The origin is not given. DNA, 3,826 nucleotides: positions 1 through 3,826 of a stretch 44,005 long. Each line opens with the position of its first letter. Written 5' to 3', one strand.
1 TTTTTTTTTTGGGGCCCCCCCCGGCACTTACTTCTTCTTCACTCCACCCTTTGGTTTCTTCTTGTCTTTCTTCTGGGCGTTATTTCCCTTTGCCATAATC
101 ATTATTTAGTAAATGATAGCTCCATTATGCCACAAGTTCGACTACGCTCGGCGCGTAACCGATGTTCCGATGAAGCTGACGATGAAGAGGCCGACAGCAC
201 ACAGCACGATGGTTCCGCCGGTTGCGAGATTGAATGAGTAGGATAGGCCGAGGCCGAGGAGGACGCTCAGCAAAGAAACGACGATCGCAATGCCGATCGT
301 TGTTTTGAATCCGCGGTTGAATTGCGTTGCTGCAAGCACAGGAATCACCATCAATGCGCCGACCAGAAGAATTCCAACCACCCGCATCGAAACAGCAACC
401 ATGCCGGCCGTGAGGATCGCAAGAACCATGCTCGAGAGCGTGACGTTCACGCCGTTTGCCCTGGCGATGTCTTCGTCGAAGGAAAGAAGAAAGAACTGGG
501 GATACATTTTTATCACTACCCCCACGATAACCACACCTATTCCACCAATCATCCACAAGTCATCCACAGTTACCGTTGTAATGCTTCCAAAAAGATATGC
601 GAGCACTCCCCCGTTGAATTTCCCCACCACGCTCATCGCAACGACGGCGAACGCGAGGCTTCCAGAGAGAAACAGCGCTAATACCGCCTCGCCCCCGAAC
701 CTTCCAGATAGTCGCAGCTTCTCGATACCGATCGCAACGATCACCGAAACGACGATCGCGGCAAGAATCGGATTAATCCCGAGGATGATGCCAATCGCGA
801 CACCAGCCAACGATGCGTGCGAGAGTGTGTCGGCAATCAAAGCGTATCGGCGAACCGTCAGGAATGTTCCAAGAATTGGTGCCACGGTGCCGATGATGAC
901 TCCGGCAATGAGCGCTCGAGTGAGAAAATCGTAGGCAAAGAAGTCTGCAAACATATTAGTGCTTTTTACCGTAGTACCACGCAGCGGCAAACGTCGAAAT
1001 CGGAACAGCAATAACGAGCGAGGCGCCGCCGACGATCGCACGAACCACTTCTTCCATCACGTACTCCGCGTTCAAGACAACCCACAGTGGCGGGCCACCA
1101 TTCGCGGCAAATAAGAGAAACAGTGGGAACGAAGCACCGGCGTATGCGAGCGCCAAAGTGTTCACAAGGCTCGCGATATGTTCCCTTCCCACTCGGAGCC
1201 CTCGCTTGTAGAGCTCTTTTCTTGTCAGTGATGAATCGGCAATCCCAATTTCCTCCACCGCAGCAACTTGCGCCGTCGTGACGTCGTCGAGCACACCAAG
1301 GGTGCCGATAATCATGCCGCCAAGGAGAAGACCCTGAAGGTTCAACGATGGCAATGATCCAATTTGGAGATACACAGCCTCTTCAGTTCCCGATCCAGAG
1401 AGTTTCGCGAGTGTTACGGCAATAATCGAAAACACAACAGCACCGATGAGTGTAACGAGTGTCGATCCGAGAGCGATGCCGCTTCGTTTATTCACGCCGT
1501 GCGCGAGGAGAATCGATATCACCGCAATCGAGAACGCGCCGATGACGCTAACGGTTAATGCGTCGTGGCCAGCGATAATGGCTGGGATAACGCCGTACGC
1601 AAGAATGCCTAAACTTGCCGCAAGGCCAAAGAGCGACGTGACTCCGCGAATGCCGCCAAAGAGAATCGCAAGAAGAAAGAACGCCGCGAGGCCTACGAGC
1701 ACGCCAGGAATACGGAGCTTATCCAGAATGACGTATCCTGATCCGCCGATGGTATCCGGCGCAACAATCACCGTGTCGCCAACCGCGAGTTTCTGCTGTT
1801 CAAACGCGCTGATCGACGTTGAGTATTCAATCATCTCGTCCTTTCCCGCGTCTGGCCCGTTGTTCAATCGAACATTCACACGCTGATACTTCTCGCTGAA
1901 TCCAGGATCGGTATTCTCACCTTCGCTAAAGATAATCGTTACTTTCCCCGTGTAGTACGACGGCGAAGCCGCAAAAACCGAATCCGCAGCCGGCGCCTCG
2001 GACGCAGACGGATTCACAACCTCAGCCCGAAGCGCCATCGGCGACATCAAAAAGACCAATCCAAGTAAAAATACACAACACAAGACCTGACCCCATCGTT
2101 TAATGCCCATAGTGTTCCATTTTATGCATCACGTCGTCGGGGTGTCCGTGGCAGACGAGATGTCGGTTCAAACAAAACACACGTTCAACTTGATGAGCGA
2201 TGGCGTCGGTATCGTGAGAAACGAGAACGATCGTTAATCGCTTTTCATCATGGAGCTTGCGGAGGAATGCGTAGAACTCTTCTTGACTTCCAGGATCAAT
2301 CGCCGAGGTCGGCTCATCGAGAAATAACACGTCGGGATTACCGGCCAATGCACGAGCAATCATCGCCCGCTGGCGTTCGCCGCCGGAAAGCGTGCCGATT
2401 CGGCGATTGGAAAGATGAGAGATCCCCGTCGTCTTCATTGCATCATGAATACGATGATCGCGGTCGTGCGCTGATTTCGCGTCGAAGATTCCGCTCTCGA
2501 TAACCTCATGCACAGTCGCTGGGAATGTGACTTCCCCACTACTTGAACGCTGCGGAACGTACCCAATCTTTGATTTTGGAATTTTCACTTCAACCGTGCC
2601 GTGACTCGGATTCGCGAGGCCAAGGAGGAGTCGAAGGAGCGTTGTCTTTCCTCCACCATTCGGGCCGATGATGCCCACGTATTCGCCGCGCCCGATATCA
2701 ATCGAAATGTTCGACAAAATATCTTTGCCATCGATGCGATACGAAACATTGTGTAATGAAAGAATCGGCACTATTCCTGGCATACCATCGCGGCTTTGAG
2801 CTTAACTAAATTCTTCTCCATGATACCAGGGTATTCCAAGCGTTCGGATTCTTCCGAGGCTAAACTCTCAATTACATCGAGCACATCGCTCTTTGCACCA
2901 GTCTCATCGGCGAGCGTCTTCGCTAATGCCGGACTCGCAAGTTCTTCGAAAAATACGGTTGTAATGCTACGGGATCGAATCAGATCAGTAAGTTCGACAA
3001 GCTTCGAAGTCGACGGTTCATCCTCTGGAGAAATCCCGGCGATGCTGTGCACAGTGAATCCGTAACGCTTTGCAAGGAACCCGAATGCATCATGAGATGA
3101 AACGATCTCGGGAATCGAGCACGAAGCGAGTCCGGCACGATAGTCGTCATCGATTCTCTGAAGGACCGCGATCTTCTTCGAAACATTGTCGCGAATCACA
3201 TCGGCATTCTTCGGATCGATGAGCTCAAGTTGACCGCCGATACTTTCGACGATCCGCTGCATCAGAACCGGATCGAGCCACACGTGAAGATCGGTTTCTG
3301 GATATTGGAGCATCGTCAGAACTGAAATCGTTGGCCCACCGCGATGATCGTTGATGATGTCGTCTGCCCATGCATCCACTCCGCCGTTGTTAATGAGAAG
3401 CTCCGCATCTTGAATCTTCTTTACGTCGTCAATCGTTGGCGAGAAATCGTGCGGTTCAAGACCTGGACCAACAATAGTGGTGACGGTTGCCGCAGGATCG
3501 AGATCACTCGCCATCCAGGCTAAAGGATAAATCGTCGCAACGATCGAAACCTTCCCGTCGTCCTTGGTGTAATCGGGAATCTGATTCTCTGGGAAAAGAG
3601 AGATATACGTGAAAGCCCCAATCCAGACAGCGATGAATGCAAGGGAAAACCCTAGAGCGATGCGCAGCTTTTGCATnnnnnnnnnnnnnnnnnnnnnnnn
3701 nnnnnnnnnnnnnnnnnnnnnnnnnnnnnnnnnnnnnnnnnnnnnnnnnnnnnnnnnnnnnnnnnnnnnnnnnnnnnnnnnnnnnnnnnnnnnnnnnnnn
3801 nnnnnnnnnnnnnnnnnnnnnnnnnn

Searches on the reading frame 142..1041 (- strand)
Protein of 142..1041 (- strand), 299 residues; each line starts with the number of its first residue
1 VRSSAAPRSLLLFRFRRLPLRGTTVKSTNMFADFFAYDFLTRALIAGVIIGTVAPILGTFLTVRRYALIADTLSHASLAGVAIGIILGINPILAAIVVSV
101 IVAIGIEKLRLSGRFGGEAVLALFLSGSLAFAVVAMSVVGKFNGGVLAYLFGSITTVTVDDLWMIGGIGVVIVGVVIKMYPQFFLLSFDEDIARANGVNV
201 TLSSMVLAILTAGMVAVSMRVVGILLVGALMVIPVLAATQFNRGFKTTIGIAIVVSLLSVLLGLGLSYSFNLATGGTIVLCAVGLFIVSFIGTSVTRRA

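Call 60: search_protein_families(library=pfam, proteins=[window:142-1041:-], max_evalue=0.01)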
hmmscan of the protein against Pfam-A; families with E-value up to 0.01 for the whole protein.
window:142-1041:- (299 aa): 2 families
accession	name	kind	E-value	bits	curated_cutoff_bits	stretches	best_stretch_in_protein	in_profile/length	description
PF00950.22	ABC-3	-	6.3e-63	213.1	20.1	1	37-291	2-256/258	ABC 3 transport family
PF01032.23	FecCD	-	0.00026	20.6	26.5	1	76-266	82-281/311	FecCD transport family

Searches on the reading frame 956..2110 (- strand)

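Call 60: search_protein_families(library=pfam, proteins=[window:956-2110:-], max_evalue=0.01)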
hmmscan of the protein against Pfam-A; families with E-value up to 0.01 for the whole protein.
window:956-2110:- (384 aa): 1 family
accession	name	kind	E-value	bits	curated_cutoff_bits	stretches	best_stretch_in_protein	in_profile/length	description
PF07907.16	YibE_F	-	4.1e-61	207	27.2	1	140-378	4-241/241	YibE/F-like protein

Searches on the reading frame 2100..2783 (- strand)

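Call 60: search_protein_families(library=pfam, proteins=[window:2100-2783:-], max_evalue=0.01)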
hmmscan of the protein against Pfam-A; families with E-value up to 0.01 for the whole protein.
window:2100-2783:- (227 aa): 9 families
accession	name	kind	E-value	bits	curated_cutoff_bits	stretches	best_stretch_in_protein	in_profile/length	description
PF00005.33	ABC_tran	-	5.7e-32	111.6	25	1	23-160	1-137/137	ABC transporter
PF13304.12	AAA_21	-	3.5e-14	54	27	2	103-192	208-300/304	AAA domain, putative AbiEii toxin, Type IV TA system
PF13401.12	AAA_22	-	7.9e-06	26.7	27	1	38-188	10-121/130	AAA domain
PF02463.25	SMC_N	-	8.4e-05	22.5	40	0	110-203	121-212/220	RecF/RecN/SMC N terminal domain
PF00004.35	AAA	-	0.0002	22.3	21.2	1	38-204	3-122/131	ATPase family associated with various cellular activities (AAA)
PF13191.12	AAA_16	-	0.00029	21.8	32.6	1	29-185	20-166/167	AAA ATPase domain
PF13175.12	AAA_15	-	0.0018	18.4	32.1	0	24-85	15-77/374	AAA ATPase domain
PF25199.1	nSTAND_NTPase5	-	0.0029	17.9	34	0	31-51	39-59/145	Novel STAND NTPase 5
PF13558.12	SbcC_Walker_B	-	0.0035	18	27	0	119-175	20-89/90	SbcC/RAD50-like, Walker B motif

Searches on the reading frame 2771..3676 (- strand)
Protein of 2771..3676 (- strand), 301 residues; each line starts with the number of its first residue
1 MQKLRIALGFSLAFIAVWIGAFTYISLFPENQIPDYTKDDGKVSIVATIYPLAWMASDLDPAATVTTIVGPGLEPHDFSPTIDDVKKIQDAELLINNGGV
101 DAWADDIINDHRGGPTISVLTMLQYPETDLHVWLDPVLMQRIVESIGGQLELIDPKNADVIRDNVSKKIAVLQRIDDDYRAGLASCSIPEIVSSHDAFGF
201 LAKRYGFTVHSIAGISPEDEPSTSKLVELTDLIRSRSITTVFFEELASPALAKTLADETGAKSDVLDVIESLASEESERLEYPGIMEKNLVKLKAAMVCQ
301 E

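Call 60: search_protein_families(library=pfam, proteins=[window:2771-3676:-], max_evalue=0.01)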
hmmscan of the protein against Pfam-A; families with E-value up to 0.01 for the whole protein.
window:2771-3676:- (301 aa): 1 family
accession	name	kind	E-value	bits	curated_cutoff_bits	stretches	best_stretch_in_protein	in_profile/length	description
PF01297.22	ZnuA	-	1.1e-60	205.8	29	1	45-296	1-263/263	Zinc-uptake complex component A periplasmic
